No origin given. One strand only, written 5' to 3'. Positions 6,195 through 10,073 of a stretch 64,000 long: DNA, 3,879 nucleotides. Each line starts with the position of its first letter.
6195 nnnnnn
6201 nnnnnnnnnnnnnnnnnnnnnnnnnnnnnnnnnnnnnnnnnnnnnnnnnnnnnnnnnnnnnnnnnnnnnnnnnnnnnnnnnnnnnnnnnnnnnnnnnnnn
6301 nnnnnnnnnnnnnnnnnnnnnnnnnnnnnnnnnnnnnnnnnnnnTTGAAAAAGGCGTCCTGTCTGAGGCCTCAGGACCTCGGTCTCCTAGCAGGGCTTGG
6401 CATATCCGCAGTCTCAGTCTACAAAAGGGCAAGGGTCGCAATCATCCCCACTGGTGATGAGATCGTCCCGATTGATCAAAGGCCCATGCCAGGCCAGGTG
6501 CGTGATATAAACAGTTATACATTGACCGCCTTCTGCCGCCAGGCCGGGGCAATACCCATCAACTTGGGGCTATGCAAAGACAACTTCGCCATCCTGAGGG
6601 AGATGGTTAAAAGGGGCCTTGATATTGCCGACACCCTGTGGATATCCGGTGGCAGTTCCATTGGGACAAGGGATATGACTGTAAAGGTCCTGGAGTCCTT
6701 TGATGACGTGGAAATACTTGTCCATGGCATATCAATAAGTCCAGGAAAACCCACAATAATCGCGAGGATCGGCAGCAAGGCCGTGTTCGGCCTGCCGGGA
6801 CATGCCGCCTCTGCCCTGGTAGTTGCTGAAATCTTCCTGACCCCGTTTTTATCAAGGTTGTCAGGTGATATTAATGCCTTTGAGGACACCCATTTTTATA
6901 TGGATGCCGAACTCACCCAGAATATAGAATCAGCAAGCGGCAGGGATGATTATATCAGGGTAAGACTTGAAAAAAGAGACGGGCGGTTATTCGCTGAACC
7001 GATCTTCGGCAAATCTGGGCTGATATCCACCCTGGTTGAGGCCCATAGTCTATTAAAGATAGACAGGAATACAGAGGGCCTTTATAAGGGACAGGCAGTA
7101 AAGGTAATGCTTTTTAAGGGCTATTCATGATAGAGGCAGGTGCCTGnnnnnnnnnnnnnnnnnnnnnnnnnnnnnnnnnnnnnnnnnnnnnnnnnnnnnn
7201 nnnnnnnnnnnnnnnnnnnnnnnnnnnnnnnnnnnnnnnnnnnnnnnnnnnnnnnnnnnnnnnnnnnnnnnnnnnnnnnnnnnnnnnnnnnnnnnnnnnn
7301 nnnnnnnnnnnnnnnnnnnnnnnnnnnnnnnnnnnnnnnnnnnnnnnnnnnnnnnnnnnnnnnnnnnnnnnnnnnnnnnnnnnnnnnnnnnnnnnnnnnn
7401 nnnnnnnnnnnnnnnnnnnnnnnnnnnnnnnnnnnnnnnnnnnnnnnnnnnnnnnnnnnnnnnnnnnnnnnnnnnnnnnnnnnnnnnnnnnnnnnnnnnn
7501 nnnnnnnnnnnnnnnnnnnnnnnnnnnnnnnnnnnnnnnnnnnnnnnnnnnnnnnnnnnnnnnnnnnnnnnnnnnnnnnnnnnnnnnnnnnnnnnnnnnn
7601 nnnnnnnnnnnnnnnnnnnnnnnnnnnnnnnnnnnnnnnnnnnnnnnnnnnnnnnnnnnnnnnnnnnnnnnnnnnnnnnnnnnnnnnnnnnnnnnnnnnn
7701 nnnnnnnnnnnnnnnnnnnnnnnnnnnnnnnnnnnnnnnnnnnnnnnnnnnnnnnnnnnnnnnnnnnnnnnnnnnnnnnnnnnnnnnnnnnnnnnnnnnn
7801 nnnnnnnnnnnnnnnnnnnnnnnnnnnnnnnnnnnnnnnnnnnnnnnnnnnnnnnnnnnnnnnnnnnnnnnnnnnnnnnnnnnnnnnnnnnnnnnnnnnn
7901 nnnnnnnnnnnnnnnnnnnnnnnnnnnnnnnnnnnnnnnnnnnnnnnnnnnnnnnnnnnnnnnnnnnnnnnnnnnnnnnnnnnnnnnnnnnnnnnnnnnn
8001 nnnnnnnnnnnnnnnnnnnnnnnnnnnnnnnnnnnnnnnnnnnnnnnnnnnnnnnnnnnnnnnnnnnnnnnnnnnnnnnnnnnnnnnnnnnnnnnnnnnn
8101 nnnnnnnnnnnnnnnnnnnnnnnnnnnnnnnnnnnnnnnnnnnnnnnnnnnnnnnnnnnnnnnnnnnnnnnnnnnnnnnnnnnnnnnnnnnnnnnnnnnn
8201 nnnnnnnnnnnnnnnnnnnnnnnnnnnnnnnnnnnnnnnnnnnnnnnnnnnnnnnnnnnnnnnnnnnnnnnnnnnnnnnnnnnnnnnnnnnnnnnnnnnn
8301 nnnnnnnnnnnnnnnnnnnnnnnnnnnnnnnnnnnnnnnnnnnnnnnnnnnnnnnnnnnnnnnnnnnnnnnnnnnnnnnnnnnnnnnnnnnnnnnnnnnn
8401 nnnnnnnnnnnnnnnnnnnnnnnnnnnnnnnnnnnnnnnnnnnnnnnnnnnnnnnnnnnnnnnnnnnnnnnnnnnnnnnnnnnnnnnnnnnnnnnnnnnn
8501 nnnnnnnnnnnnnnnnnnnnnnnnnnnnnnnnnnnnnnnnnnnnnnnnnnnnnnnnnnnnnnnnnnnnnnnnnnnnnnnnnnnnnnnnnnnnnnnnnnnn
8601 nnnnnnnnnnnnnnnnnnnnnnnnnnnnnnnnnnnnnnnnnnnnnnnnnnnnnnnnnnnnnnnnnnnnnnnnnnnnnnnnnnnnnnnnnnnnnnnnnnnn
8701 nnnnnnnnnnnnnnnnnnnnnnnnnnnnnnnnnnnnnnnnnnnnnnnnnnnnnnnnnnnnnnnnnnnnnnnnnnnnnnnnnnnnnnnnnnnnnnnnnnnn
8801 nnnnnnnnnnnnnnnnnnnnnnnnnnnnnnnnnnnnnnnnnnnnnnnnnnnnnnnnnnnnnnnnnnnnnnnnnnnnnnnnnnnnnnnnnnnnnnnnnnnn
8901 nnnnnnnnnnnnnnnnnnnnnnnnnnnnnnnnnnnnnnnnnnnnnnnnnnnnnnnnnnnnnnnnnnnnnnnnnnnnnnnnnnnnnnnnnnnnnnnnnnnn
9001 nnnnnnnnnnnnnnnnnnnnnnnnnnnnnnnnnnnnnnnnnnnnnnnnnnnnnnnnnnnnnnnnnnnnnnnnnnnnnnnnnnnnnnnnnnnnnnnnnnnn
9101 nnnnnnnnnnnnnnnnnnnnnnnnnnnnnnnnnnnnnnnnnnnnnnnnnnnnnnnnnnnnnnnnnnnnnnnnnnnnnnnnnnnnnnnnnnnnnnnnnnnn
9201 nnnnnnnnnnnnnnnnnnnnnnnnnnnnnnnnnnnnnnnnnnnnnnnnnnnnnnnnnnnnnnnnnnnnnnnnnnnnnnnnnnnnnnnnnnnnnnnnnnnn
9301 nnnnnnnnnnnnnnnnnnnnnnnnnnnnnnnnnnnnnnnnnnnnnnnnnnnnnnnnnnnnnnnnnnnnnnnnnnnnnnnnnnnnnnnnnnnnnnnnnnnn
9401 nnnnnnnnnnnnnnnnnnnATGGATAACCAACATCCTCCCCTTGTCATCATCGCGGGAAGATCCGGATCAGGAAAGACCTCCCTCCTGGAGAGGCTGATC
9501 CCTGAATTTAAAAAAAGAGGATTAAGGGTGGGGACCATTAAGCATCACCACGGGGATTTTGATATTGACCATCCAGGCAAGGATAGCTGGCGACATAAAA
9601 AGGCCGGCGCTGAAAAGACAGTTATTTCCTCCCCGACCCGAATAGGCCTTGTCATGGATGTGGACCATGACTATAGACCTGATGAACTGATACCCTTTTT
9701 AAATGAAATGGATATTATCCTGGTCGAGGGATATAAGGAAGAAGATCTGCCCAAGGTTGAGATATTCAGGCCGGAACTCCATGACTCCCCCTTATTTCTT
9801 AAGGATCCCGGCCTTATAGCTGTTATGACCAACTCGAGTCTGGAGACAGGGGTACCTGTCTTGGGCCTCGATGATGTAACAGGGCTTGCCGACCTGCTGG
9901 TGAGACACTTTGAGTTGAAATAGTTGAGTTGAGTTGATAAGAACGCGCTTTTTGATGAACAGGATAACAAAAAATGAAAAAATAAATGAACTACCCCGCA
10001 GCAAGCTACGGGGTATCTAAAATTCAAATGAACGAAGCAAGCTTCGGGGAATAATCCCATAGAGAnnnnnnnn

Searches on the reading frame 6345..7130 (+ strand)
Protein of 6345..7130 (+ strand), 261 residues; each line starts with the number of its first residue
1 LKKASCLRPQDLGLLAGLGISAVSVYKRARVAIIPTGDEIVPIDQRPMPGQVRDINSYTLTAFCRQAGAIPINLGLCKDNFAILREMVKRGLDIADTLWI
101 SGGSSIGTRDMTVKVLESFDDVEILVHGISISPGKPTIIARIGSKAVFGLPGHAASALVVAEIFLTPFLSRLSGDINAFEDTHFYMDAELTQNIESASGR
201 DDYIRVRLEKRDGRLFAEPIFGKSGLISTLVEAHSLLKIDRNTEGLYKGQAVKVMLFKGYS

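Call 20: search_protein_families(library=pfam, proteins=[window:6345-7130:+], max_evalue=0.01)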
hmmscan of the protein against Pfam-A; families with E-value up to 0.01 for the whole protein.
window:6345-7130:+ (261 aa): 2 families
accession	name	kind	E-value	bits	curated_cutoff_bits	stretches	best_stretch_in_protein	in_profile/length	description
PF00994.29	MoCF_biosynth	-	8.9e-25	87.5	26.6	1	32-170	1-143/144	Probable molybdopterin binding domain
PF03454.20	MoeA_C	-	4.5e-16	59.3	22.1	1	188-257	2-72/72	MoeA C-terminal region (domain IV)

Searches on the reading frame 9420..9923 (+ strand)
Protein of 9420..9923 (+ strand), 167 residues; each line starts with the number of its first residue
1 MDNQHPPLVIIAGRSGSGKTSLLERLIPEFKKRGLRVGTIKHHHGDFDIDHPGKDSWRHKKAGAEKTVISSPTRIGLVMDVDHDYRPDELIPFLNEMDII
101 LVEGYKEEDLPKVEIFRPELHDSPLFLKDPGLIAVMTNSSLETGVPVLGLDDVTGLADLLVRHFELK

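Call 58: search_protein_families(library=pfam, proteins=[window:9420-9923:+], max_evalue=0.001)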
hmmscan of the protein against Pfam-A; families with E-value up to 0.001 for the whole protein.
window:9420-9923:+ (167 aa): 4 families
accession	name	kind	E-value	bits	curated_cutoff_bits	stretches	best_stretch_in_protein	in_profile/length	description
PF03205.20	MobB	-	2.2e-48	164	26.6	1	9-137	2-132/133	Molybdopterin guanine dinucleotide synthesis protein B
PF02492.25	cobW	-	0.00014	22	20.7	1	7-51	1-44/180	CobW/HypB/UreG, nucleotide-binding domain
PF13191.12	AAA_16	-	0.00022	22.2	32.6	1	4-40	22-58/167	AAA ATPase domain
PF09439.16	SRPRB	-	0.00078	19.3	25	0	7-61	4-63/178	Signal recognition particle receptor beta subunit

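Call 74: find_encoding_contigs(protein=window:9420-9923:+, flank=6000, max_places=10)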
Protein window:9420-9923:+ (167 aa): no gene with exactly this product is on record in the collection.
